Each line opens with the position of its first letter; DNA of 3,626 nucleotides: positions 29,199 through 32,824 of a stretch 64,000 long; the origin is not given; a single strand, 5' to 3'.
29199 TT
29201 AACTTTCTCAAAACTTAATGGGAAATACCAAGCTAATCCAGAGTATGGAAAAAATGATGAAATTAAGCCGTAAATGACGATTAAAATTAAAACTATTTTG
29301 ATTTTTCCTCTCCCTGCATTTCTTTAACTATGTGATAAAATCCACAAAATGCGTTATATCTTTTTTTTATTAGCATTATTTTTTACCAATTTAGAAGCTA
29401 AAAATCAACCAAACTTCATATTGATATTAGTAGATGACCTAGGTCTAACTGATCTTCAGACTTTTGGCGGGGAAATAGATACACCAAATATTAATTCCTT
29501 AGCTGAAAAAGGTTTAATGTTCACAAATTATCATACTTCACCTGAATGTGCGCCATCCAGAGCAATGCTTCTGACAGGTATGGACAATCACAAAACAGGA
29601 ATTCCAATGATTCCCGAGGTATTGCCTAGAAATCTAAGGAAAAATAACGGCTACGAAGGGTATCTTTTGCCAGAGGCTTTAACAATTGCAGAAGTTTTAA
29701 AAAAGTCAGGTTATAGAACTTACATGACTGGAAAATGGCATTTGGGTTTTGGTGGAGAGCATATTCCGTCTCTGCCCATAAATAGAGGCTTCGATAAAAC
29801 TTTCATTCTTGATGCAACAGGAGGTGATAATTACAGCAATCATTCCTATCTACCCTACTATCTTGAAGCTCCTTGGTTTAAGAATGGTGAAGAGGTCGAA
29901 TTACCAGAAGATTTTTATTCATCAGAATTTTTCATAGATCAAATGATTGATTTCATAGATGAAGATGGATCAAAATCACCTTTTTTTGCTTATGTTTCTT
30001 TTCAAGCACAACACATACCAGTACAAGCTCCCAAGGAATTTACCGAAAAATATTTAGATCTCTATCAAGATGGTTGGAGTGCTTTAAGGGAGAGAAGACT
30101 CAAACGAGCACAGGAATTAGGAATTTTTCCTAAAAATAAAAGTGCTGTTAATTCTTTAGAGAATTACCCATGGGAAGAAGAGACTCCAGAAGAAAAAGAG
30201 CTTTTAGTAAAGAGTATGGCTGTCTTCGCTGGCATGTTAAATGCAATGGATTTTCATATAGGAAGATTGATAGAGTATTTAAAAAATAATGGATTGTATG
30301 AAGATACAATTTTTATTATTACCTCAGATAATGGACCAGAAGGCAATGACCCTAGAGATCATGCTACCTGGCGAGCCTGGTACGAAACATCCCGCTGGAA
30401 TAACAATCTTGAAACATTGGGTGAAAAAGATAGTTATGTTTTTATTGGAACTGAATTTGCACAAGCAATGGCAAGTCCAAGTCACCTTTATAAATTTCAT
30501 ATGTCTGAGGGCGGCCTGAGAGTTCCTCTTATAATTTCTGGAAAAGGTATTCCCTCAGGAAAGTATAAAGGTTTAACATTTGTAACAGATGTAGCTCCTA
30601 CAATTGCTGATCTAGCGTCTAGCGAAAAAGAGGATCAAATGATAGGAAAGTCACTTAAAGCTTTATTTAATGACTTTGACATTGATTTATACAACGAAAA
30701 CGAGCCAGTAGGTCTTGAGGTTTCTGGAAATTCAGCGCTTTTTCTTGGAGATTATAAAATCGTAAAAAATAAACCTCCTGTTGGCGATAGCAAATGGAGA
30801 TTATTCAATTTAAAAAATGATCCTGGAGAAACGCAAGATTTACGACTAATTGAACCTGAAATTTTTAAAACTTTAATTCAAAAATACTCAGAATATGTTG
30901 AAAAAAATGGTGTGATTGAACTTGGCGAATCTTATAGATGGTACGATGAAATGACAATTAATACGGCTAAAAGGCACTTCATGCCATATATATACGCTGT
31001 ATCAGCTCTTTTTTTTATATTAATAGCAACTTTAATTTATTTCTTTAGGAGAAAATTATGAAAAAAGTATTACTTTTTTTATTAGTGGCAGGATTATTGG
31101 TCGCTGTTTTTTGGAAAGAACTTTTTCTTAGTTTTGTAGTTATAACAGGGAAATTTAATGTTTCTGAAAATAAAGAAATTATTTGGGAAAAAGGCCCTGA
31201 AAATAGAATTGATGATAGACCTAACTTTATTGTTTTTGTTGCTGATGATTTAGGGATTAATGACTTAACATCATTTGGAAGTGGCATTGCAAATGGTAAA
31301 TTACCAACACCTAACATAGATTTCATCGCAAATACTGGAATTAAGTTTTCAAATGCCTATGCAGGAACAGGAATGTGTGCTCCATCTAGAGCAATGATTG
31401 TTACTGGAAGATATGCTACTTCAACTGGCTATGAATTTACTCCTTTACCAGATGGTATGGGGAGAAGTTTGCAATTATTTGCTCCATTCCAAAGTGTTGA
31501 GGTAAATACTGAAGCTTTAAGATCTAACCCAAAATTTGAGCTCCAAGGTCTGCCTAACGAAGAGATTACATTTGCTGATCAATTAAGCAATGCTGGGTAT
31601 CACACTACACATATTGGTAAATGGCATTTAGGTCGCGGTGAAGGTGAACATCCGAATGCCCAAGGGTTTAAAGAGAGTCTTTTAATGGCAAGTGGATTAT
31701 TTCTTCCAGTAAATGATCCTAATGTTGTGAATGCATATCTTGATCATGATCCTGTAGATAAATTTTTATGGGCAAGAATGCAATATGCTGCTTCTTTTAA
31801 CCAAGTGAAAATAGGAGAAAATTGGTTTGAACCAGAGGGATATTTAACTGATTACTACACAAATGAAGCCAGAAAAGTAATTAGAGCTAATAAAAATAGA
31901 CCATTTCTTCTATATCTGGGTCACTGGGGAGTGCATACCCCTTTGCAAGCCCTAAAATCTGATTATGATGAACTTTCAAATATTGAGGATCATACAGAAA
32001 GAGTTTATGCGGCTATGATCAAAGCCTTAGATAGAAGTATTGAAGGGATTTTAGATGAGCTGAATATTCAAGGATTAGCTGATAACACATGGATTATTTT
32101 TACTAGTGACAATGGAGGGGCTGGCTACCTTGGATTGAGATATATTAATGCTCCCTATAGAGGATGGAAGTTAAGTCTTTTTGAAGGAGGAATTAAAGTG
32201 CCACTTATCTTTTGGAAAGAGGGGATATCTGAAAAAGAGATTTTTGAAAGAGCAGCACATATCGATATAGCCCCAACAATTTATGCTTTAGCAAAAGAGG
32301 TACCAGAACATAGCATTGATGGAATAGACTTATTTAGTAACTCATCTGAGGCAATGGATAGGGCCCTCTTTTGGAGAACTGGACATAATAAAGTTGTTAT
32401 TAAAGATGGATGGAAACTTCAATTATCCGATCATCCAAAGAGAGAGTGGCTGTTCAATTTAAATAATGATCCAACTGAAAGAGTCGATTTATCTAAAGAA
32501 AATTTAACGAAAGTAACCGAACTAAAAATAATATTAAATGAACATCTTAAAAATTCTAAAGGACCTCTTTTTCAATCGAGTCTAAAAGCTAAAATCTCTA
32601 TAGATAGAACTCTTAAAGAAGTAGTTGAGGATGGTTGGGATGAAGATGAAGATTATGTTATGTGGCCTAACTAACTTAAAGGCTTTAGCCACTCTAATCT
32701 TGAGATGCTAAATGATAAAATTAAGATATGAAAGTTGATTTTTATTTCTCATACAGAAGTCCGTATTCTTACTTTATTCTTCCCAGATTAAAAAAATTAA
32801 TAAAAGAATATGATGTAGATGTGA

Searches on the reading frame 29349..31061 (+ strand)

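Call 77: search_protein_families(library=pfam, proteins=[window:29349-31061:+], max_evalue=0.00001)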
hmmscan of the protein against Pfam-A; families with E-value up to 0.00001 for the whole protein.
window:29349-31061:+ (570 aa): 3 families
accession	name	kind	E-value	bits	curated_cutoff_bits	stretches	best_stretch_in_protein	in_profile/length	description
PF00884.28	Sulfatase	-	4.6e-63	213.8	25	1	21-423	1-299/301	Sulfatase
PF01663.27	Phosphodiest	-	2.1e-07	31.3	23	0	293-338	184-228/342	Type I phosphodiesterase / nucleotide pyrophosphatase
PF16347.10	SGSH_C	-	1.2e-06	29.2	29.3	1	382-498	8-131/154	N-sulphoglucosamine sulphohydrolase, C-terminal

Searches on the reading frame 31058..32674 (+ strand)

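Call 77: search_protein_families(library=pfam, proteins=[window:31058-32674:+], max_evalue=0.00001)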
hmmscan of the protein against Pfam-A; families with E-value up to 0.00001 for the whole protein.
window:31058-32674:+ (538 aa): 1 family
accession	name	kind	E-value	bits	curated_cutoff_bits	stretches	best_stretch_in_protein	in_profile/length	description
PF00884.28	Sulfatase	-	1.2e-43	150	25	1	55-412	1-299/301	Sulfatase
